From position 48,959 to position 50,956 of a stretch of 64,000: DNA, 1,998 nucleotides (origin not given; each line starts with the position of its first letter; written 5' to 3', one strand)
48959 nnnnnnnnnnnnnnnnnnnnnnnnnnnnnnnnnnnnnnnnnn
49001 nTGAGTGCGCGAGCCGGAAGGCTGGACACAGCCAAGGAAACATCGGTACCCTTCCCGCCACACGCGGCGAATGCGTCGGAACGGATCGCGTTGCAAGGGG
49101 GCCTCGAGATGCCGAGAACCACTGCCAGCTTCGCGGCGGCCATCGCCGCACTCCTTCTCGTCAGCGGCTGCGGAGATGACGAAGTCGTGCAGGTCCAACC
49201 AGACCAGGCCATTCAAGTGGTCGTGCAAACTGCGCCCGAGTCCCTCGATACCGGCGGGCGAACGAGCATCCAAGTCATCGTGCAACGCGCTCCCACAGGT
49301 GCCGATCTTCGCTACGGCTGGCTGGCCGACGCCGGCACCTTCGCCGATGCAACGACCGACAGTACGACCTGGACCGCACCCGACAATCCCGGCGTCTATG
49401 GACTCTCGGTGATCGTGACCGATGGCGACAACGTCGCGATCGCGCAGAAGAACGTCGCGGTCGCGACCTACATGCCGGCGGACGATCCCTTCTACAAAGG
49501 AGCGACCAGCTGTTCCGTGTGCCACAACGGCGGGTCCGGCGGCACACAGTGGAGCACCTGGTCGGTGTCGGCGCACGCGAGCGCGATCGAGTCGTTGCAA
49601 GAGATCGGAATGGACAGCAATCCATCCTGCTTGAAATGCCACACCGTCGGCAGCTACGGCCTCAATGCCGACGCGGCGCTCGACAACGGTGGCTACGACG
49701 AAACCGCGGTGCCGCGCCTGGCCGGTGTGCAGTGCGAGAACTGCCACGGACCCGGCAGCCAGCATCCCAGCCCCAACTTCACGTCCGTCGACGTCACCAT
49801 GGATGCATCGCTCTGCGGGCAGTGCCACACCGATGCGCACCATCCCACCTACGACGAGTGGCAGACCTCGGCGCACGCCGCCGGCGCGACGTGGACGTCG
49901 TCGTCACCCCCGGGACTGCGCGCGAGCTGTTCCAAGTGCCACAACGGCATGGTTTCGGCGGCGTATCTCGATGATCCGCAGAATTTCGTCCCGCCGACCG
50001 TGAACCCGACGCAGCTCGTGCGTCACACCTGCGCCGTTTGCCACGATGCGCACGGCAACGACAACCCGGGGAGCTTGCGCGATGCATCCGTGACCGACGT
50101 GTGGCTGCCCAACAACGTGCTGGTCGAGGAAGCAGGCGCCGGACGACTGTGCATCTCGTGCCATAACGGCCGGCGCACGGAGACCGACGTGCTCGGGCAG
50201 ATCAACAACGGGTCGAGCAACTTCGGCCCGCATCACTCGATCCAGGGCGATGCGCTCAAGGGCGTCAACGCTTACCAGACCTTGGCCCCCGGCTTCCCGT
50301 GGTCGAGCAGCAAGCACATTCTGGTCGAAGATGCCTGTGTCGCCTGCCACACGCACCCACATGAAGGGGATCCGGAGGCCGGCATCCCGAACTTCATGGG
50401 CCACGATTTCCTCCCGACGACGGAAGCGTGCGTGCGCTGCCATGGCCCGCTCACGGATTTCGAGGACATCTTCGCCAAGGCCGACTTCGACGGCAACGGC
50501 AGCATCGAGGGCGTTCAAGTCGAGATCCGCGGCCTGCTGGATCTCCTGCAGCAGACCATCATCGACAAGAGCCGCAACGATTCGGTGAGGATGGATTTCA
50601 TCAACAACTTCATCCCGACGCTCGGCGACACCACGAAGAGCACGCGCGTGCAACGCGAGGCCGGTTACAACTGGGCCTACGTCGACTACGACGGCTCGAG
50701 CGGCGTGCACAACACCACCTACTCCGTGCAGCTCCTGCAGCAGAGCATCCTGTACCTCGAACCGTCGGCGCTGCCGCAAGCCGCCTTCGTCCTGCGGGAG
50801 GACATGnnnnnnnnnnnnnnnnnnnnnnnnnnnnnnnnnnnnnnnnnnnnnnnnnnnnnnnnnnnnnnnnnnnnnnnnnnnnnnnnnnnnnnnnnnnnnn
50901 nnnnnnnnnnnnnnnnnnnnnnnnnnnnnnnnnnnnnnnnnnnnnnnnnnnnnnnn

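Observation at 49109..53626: Ext/Pcc-like porin-cytochrome conduit: four translationally coupled genes with 27 heme-binding motifs plus a beta-barrel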

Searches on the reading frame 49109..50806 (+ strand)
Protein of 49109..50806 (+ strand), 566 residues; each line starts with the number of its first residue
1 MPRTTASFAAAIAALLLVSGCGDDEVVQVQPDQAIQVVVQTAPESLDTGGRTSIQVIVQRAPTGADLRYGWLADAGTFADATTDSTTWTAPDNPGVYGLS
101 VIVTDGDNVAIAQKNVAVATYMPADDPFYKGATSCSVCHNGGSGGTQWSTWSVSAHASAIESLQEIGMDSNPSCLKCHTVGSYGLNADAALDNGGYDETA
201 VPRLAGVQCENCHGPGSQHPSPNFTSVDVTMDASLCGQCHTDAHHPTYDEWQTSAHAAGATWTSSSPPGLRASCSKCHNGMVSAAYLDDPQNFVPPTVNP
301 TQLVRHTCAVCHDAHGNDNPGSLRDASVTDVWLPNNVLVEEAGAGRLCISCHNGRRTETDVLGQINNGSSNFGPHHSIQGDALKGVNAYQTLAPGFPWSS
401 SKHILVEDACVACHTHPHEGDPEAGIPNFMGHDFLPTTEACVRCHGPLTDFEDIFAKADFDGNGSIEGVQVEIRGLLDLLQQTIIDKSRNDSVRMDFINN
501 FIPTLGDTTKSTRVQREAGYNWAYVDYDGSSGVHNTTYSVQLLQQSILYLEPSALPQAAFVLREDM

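Call 4: search_protein_families(library=pfam, proteins=[window:49109-50806:+], max_evalue=0.1)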
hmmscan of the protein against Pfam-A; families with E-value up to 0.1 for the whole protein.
window:49109-50806:+ (566 aa): 8 families
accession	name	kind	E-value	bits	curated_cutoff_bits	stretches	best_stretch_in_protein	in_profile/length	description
PF22113.1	Mtrc-MtrF_II-IV_dom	-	8.6e-18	64.9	30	3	128-218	77-168/176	Outer membrane cytochrome MtrC/MtrF-like, domains II/IV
PF14522.11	Cytochrome_C7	-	1.2e-14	54.3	24.8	3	206-279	13-67/67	Cytochrome c7 and related cytochrome c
PF09699.15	Paired_CXXCH_1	-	7e-11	42.1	20.6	2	307-354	8-38/41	Doubled CXXCH motif (Paired_CXXCH_1)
PF13435.11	Cytochrome_C554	-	4.3e-09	37.6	20.8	1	135-214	2-84/84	Cytochrome c554 and c-prime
PF14537.11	Cytochrom_c3_2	-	3e-07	31.3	25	2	236-318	9-70/79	Cytochrome c3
PF03264.19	Cytochrom_NNT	-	0.0019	18.4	24.1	1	225-279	28-73/174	NapC/NirT cytochrome c family, N-terminal region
PF18911.6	PKD_4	-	0.08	13.4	27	0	41-117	9-82/85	PKD domain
PF06832.18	BiPBP_C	-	0.081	13.3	26.8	0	46-108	25-85/90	Penicillin-Binding Protein C-terminus Family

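Call 5: search_protein_families(library=ncbifam, proteins=[window:49109-50806:+], max_evalue=0.1)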
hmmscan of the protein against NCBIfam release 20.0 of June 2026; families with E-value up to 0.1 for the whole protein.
window:49109-50806:+ (566 aa): 7 families
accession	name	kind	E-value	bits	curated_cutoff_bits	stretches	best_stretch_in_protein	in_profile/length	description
NF041198.1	UshA_like_PCGU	equivalog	1.2e-22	80.2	275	1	121-248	397-516/519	UshA-like (seleno)protein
NF041028.1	decahem_GSU2203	exception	2.8e-08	33.3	325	1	159-320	27-189/317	GSU2203 family decaheme c-type cytochrome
TIGR03508.1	decahem_SO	subfamily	1.5e-07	31.2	192.2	1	173-330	4-168/258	DmsE family decaheme c-type cytochrome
NF043010.1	Cyt554_Nsmonas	equivalog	1e-06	28.3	400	1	117-219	17-121/238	cytochrome c-550 CycA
TIGR01905.1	paired_CXXCH_1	subfamily_domain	4.5e-05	23.3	25.2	1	307-325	8-26/41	doubled CXXCH domain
NF045713.1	CxxCH_16_HmcA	equivalog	0.00065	18.4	400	0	156-360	65-241/541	sulfate respiration complex hexadecaheme cytochrome HmcA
NF033216.1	lipo_YgdI_YgdR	subfamily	0.048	13.6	42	0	5-36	3-34/71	YgdI/YgdR family lipoprotein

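Call 31: search_solved_structures(query=window:49109-50806:+, max_evalue=0.01)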
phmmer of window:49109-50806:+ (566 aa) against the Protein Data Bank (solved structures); distinct sequences matched with E-value up to 0.01: 3.
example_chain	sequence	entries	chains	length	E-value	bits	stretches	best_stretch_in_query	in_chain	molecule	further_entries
6i5b_A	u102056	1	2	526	5.6e-10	41.5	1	147-242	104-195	Uncharacterized protein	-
7ue2_A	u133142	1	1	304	4.2e-09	38.6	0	6-52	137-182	RPB_PLP3_R6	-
1bvb_A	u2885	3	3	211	5.6e-07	31.6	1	125-218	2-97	CYTOCHROME C-554 | CYTOCHROME C554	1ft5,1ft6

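Call 46: find_homologous_proteins(query=window:49109-50806:+, max_evalue=0.00001)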
Query window:49109-50806:+ (566 aa): 721 proteins with E <= 0.00001 among 8000 candidates; the best 120 are listed.
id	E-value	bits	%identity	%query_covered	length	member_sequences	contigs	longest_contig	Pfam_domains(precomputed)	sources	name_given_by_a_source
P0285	0.0e+0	1313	99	100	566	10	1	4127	PF09699.16,PF14537.12,PF13435.12,PF14522.12,PF22113.2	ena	-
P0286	4.8e-289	978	72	100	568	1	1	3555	PF09699.16,PF14537.12,PF13435.12,PF14522.12,PF22113.2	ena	-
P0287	1.2e-280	950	72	100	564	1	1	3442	PF09699.16,PF14537.12,PF13435.12,PF14522.12,PF22113.2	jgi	jgi:predicted CXXCH cytochrome family protein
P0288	6.1e-271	918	71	96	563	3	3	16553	PF09699.16,PF14537.12,PF13435.12,PF14522.12,PF22113.2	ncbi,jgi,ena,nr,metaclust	ncbi:MAG TPA: cytochrome c3 family protein [Candidatus Krumholzibacteria bacterium]|nr:cytochrome c3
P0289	1.3e-264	897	70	95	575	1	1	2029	PF09699.16,PF14537.12,PF13435.12,PF14522.12,PF22113.2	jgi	jgi:hypothetical protein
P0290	7.5e-258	875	67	98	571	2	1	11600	PF09699.16,PF14537.12,PF13435.12,PF14522.12,PF22113.2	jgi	jgi:cytochrome c554/c'-like protein/doubled CXXCH motif protein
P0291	2.4e-228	777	62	96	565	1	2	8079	PF09699.16,PF14537.12,PF13435.12,PF14522.12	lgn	-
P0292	7.6e-225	766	59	96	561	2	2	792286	PF09699.16,PF14537.12,PF13435.12,PF02335.21,PF14522.12,PF22113.2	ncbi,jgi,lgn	jgi:hypothetical protein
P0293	9.5e-225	766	59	97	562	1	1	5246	PF09699.16,PF14537.12,PF13435.12,PF02085.22,PF14522.12,PF22113.2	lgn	-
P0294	4.5e-224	763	60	97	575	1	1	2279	PF09699.16,PF14537.12,PF13435.12,PF02335.21,PF14522.12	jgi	jgi:hypothetical protein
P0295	8.2e-223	759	59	99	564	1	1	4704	PF09699.16,PF14537.12,PF13435.12,PF14522.12,PF22113.2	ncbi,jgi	jgi:hypothetical protein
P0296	1.4e-220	752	61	98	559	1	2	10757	PF09699.16,PF14537.12,PF13435.12,PF02335.21,PF14522.12,PF22113.2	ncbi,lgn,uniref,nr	ncbi:MAG: ammonia-forming cytochrome c nitrite reductase subunit c552 [Candidatus Eisenbacteria bact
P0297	3.3e-220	751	58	99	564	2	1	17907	PF09699.16,PF14537.12,PF00801.27,PF13435.12,PF14522.12,PF22113.2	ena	-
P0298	1.5e-219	748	58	99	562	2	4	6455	PF09699.16,PF13435.12,PF14522.12,PF22113.2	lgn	-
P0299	1.7e-218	745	59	97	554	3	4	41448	PF09699.16,PF13435.12,PF14522.12,PF22113.2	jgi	jgi:hypothetical protein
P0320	1.2e-209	716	56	98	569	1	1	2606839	PF09699.16,PF13435.12,PF14522.12,PF22113.2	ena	-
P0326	5.3e-207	707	55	98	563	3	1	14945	PF09699.16,PF14537.12,PF13435.12,PF02335.21,PF14522.12,PF22113.2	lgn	-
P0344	9.3e-201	686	55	100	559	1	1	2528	PF09699.16,PF14537.12,PF13435.12,PF02335.21,PF14522.12,PF22113.2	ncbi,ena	-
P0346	7.6e-200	683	54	98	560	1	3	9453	PF14537.12,PF00801.27,PF13435.12,PF02335.21,PF14522.12,PF22113.2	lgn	-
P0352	6.9e-198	677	56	97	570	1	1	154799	PF09699.16,PF14537.12,PF13435.12,PF02335.21,PF14522.12,PF22113.2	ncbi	-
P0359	5.9e-193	661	53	98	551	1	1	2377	PF09699.16,PF13435.12,PF02085.22,PF02335.21,PF14522.12,PF22113.2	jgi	jgi:hypothetical protein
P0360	8.3e-193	660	54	96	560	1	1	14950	PF09699.16,PF14537.12,PF13435.12,PF02335.21,PF14522.12,PF22113.2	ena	-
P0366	9.7e-191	653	52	98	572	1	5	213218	PF09699.16,PF14537.12,PF13435.12,PF02335.21,PF14522.12,PF22113.2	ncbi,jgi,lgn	jgi:hypothetical protein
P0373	9.1e-188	643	54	94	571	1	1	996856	PF09699.16,PF13435.12,PF14522.12,PF22113.2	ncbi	-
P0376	1.3e-185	636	51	98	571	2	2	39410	PF09699.16,PF14537.12,PF13435.12,PF02335.21,PF14522.12,PF22113.2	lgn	-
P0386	3.4e-174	599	49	100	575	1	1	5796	PF09699.16,PF14537.12,PF13435.12,PF02335.21,PF14522.12,PF22113.2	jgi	-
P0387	3.9e-174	598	51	96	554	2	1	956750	PF14537.12,PF13435.12,PF14522.12,PF22113.2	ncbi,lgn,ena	-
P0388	8.3e-172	591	53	88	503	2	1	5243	PF09699.16,PF14537.12,PF13435.12,PF02335.21,PF14522.12,PF22113.2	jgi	jgi:hypothetical protein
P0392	1.9e-165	570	56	82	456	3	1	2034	PF09699.16,PF14537.12,PF13435.12,PF02085.22,PF02335.21,PF14522.12,PF22113.2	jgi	-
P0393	1.3e-164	567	48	99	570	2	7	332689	PF09699.16,PF14537.12,PF13435.12,PF02335.21,PF14522.12,PF22113.2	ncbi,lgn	-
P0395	1.7e-163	563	46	97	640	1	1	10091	PF09699.16,PF14537.12,PF00801.27,PF13435.12,PF02335.21,PF14522.12,PF22113.2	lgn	-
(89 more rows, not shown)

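Call 58: predict_structure(alignment_id=A2)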
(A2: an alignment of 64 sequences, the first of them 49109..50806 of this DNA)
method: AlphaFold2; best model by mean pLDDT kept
length: 566 residues; sequences in the alignment: 64
mean_pLDDT: 86.6   pTM: 0.79
mean pLDDT of the five models: 86.6, 86.1, 85.8, 79.8, 75.6
residues with pLDDT >= 90: 277; 70-90: 232; 50-70: 51; < 50: 6
segments of 3 or more residues with pLDDT < 50: none
pLDDT, mean of each block of 10 residues (from residue 1): 65 64 59 93 90 96 96 93 94 95 97 96 83 87 83 84 80 81 81 58 77 80 69 88 88 83 71 90 90 91 90 82 82 63 88 83 94 90 90 92 89 88 81 91 92 94 96 98 98 98 98 98 96 94 98 96 75
secondary structure, 60 per line:
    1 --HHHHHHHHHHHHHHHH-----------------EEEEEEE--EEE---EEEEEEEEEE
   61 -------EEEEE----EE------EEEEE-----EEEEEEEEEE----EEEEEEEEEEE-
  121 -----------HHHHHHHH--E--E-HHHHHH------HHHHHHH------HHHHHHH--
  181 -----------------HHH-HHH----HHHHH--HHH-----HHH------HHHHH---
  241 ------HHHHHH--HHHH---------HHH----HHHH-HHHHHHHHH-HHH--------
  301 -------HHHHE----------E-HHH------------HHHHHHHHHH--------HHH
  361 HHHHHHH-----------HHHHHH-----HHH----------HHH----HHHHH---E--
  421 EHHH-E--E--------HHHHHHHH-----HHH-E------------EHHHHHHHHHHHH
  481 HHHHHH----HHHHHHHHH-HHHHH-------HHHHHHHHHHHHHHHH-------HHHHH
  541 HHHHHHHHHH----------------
elements in order: H3-18 E36-42 E45-47 E51-60 E68-72 E85-89 E95-104 E109-119 H132-139 H147-152 H159-165 H172-178 H209-213 H233-237 H247-252 H255-258 H275-278 H280-288 H308-311 H340-349 H358-367 H379-384 H410-414 H438-445 H469-486 H491-499 H501-505 H513-528 H536-550

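Call 61: fold_search(model_id=the predicted structure, library=pdb)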
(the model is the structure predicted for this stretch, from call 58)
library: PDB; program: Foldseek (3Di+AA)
matches with E <= 10: 1802; with E <= 0.001: 1
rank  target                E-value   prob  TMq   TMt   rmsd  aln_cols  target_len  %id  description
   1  2yhg                  8.0e-04  1.00  0.13  0.17   3.8       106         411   16  Ab initio phasing of a nucleoside hydrolase-related hypothetical protein from Saccharophagus degradans that is associate (released 2011-08-03)
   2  9gpa                  1.1e-03  1.00  0.12  0.13   8.5       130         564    8  ManDH5- a beta-D-Mannanase of GH5 family from Dictyoglomus thermophilium (released 2025-09-17)
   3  9gmj                  1.2e-03  1.00  0.13  0.13   8.8       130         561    8  The crystal structure of ManDH5 Selenomethionine derivative at 1.6 Angstroms resolution - a beta-D-Mannanase of GH5 fami (released 2025-09-10)
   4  6jcs_R                1.2e-03  1.00  0.13  0.62   4.1        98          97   19  AAV5 in complex with AAVR (released 2019-08-14)
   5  2e7m_MODEL_1_A        1.2e-03  1.00  0.13  0.50   6.5       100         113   15  Solution structure of the PKD domain (329-428) from human KIAA0319 (released 2007-07-17)
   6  9gpe_A                1.2e-03  1.00  0.13  0.13   8.8       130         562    8  ManDH5 E303Q in complex with mannotetraose after co-crystalliztion with mannotetraose at 1.6 angstroms resolution a be (released 2025-09-17)
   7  8f2n_E                1.5e-03  1.00  0.13  0.17   4.4        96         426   17  Phi-29 partially-expanded fiberless prohead (released 2023-11-15)
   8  9p26                  1.6e-03  1.00  0.12  0.17   8.1       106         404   23  Crystal structure of GH158(Pro) at 1.40 angstrom resolution (released 2026-03-11)
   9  1epf_C                1.8e-03  1.00  0.12  0.28   8.5       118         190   19  CRYSTAL STRUCTURE OF THE TWO N-TERMINAL IMMUNOGLOBULIN DOMAINS OF THE NEURAL CELL ADHESION MOLECULE (NCAM) (released 2000-10-09)
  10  9gpg_A                1.9e-03  1.00  0.13  0.13   8.8       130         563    8  Complex of ManDH5 native enzyme with Mannobiose after co crystallization with Mannopentaose at 1.7 angstroms resolutio (released 2025-09-17)
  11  9gpc                  2.3e-03  1.00  0.13  0.13   8.1       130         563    8  The crystal structure of ManDH5 E303Q mutant at 1.4 Angstroms Resolution - a beta-D-Mannanase of GH5 family from Dictyog (released 2025-09-17)
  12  8f2o_l                2.5e-03  1.00  0.13  0.17   3.9       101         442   17  Phi-29 expanded, DNA-packaged fiberless prohead (released 2023-11-15)
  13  8f2o_A                2.6e-03  1.00  0.14  0.17   4.0        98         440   19  Phi-29 expanded, DNA-packaged fiberless prohead (released 2023-11-15)
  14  5ldy_B                2.6e-03  1.00  0.13  0.21   4.3       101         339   18  Structure of Yersinia pseudotuberculosis InvD (released 2017-06-14)
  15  9p2f_A                3.2e-03  1.00  0.12  0.17   8.0       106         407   23  Crystal structure of GH158(Pro) soaked with mixed linkage (G4G3G) oligosaccharide at 1.15 angstrom resolution (released 2026-03-11)
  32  6ffy_A                6.9e-03  1.00  0.13  0.08   5.8        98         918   12  Structure of the mouse SorCS2-NGF complex (released 2018-08-01)
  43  6fg9_B                8.5e-03  1.00  0.14  0.09   6.7       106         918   18  Mouse SORCS2 ectodomain (sortilin related VPS10 domain containing receptor 2) (released 2018-08-01)
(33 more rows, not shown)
